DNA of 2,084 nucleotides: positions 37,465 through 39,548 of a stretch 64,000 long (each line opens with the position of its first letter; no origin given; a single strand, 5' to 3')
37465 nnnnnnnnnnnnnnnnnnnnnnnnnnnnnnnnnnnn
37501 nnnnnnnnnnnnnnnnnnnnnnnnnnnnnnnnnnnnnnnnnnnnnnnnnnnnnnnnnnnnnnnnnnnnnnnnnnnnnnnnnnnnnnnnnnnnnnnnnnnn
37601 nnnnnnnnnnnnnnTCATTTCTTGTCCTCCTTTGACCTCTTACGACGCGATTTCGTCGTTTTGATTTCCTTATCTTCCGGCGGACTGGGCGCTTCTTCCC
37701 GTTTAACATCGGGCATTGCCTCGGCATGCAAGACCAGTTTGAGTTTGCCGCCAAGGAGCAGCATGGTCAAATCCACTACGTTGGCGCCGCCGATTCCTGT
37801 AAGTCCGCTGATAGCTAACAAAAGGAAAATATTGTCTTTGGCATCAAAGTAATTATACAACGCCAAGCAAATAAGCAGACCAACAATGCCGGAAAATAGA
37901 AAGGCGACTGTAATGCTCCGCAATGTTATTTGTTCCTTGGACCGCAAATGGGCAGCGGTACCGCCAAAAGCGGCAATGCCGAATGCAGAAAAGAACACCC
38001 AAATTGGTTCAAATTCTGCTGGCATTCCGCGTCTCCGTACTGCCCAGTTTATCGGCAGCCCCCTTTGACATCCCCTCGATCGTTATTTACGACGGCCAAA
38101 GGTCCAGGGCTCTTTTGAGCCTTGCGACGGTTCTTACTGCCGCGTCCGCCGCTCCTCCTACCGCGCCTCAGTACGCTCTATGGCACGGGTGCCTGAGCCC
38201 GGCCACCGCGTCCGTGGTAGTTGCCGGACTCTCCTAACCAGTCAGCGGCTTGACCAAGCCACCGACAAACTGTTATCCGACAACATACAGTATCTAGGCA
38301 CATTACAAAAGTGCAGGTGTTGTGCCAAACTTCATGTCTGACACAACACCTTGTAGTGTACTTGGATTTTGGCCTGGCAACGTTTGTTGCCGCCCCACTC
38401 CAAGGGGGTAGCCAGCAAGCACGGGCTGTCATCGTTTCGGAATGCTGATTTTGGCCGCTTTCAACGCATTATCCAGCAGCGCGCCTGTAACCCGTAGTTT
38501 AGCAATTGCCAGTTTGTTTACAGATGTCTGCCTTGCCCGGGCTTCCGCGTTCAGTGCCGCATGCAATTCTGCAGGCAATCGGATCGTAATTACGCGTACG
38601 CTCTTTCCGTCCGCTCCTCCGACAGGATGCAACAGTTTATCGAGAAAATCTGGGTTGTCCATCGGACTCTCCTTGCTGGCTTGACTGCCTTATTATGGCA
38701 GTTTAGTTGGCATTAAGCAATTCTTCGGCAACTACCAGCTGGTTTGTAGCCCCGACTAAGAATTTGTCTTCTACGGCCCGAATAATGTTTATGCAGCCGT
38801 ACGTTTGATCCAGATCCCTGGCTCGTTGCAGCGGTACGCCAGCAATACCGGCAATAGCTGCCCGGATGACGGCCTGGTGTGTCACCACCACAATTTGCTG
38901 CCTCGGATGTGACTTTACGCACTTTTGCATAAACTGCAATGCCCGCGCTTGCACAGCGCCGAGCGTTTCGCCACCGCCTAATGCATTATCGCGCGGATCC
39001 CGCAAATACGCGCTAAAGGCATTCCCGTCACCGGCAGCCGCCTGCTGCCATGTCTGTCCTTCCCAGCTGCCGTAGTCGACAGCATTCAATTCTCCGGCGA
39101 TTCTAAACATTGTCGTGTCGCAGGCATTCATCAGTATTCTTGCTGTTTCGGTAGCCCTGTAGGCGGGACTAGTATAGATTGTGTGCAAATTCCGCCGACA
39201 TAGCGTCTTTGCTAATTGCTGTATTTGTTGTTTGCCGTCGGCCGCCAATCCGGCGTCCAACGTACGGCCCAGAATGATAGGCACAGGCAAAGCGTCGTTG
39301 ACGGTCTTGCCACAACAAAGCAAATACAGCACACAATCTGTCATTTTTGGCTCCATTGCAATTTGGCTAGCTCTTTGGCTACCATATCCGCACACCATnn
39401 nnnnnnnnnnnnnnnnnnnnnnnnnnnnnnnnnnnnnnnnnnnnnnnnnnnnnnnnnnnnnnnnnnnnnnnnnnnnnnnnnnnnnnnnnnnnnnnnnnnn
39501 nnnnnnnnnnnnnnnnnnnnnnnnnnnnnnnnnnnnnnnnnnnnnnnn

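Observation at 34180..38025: Three-gene coupled operon: small membrane protein, membrane PAS-domain protein and a five-domain end-healing/sealing ligase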

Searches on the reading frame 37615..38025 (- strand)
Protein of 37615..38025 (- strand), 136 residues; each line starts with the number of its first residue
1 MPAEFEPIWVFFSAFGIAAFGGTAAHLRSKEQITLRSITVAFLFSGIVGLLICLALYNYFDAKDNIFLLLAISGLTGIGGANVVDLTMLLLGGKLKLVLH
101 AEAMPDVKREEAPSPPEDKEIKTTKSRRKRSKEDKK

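Call 3: search_protein_families(library=pfam, proteins=[window:37615-38025:-], max_evalue=1)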
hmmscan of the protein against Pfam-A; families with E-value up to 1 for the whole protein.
window:37615-38025:- (136 aa): 3 families
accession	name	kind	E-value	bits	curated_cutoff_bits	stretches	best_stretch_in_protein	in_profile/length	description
PF16083.10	Phage_holin_3_3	-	0.00051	20.5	28.4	1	15-85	4-75/78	LydA holin phage, holin superfamily III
PF04550.17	Phage_holin_3_2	-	0.091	13.6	25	1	26-87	23-82/86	Phage holin family 2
PF24838.2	8xMP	-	0.69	10.2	30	1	11-58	24-68/136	Octameric membrane protein family (8xMP)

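Call 4: search_protein_families(library=phrogs, proteins=[window:37615-38025:-], max_evalue=0.1)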
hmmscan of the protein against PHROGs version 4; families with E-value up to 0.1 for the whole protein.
window:37615-38025:- (136 aa): 3 families
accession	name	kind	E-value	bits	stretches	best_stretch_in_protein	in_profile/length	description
phrog_6384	-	lysis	9.5e-06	26.3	1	8-90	15-97/111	holin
phrog_785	-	lysis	1e-05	26.2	1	8-93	13-99/107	holin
phrog_175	-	lysis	0.0039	18.1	1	23-86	20-81/97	holin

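Call 10: search_protein_families(library=ncbifam, proteins=[window:37615-38025:-], max_evalue=0.1)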
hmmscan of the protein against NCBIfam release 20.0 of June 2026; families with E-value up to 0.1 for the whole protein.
window:37615-38025:- (136 aa): 0 families

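Call 47: find_related_loci(query=A4, collection=viral_contigs, flank=6000)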
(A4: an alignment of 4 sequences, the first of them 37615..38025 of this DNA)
Query A4 (136 aa) in viral_contigs; peptide patterns used: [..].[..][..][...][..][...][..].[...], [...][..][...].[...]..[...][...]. (x = any residue, [..] = any of these).
153 stretches matched a pattern; 32 encode a relative of the query (tblastn E <= 1e-3); 32 distinct loci.
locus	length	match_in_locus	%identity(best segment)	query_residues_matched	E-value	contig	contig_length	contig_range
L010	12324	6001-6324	52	8-118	4e-23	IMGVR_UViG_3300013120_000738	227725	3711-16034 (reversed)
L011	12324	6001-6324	52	8-118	4e-23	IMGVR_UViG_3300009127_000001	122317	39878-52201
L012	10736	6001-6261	39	7-93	8e-18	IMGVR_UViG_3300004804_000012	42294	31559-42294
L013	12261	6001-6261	39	7-93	1e-17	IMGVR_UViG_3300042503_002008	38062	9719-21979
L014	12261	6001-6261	37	7-93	1e-16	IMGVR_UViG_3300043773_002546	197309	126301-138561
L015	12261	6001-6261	38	7-93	7e-16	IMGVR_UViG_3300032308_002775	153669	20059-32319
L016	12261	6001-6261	38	7-93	7e-16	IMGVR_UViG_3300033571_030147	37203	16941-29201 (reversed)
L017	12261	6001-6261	37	7-93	4e-16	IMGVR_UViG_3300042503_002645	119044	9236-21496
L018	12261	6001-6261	37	7-93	1e-15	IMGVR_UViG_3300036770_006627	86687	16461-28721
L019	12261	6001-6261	38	7-93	2e-16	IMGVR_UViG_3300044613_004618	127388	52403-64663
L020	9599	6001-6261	34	7-93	5e-15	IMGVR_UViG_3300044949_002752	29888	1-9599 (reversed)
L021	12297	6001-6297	35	5-102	5e-15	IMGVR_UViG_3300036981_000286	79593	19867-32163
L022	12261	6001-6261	37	7-93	1e-15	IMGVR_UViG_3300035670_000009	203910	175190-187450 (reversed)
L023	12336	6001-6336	36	4-111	1e-14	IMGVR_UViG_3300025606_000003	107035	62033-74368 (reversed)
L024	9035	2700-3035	36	4-111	1e-14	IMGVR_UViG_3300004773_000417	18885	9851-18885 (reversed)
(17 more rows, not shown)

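Call 58: search_protein_families(library=padloc, proteins=[window:37615-38025:-], max_evalue=0.01)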
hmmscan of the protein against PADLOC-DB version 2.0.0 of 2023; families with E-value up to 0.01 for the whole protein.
window:37615-38025:- (136 aa): 0 families

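Call 72: search_protein_families(library=pfam, alignment_id=A7, max_evalue=0.01)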
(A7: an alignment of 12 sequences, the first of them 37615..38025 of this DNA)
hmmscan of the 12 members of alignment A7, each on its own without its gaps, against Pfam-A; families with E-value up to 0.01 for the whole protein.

A. member 1, window:37615-38025:- (136 aa): 1 family
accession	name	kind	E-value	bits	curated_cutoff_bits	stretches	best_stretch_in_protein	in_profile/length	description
PF16083.10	Phage_holin_3_3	-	0.00051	20.5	28.4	1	15-85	4-75/78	LydA holin phage, holin superfamily III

B. families by the number of members that match (of 12 scanned): 6 families
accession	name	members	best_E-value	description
PF16083.10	Phage_holin_3_3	2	5.2e-05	LydA holin phage, holin superfamily III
PF13347.12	MFS_2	2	0.0042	MFS/sugar transport protein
PF16121.10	40S_S4_C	1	0.0011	40S ribosomal protein S4 C-terminus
PF01769.21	MgtE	1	0.0016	Divalent cation transporter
PF13244.11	MbhD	1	0.0058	MBH, subunit D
PF03547.23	Mem_trans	1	0.007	Membrane transport protein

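Call 82: find_homologous_proteins(query=A7, max_evalue=0.001)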
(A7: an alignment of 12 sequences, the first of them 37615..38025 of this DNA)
Query A7 (12 sequences) (136 aa, profile of the alignment): 273 proteins with E <= 0.001 among 8000 candidates; the best 120 are listed.
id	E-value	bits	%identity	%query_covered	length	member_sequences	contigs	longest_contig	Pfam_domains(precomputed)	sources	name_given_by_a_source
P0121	1.5e-47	178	39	86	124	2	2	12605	-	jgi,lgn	jgi:hypothetical protein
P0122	7.7e-47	176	32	84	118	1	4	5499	-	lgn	-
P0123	1.1e-46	175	31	90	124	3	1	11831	-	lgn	-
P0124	1.7e-46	175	35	82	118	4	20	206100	-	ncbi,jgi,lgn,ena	jgi:hypothetical protein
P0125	2.5e-46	174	38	66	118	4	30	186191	-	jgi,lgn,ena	jgi:hypothetical protein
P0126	3.9e-46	173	36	75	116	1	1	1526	-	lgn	-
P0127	4.1e-46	173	39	65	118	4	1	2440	-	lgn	-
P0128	4.4e-46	173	29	82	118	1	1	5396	-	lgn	-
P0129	7.8e-46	173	34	80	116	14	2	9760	-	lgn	-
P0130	1.1e-45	172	34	81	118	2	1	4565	-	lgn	-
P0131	1.1e-45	172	34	74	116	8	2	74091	-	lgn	-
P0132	1.2e-45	172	32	84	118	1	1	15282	-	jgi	-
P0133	1.2e-45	172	32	83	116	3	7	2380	-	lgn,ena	-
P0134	1.4e-45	172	34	82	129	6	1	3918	-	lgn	-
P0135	1.4e-45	172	36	79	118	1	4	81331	-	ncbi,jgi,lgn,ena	jgi:hypothetical protein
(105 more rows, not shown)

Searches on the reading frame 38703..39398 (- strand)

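Call 12: search_protein_families(library=phrogs, proteins=[window:38703-39398:-], max_evalue=0.001)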
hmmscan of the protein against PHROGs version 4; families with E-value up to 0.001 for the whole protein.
window:38703-39398:- (231 aa): 1 family
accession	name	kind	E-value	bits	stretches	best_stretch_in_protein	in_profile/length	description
phrog_12933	-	unknown function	3.7e-18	67.2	1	48-186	25-162/197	-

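Call 38: search_protein_families(library=pfam, proteins=[window:38703-39398:-], max_evalue=0.01)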
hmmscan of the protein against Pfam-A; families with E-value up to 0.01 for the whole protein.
window:38703-39398:- (231 aa): 1 family
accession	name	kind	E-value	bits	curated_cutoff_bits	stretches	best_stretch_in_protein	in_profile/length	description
PF00300.27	His_Phos_1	-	4.5e-39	134.6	21.7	1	25-216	2-189/194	Histidine phosphatase superfamily (branch 1)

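Call 58: search_protein_families(library=padloc, proteins=[window:38703-39398:-], max_evalue=0.01)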
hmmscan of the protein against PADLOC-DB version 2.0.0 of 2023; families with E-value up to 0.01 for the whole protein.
window:38703-39398:- (231 aa): 0 families
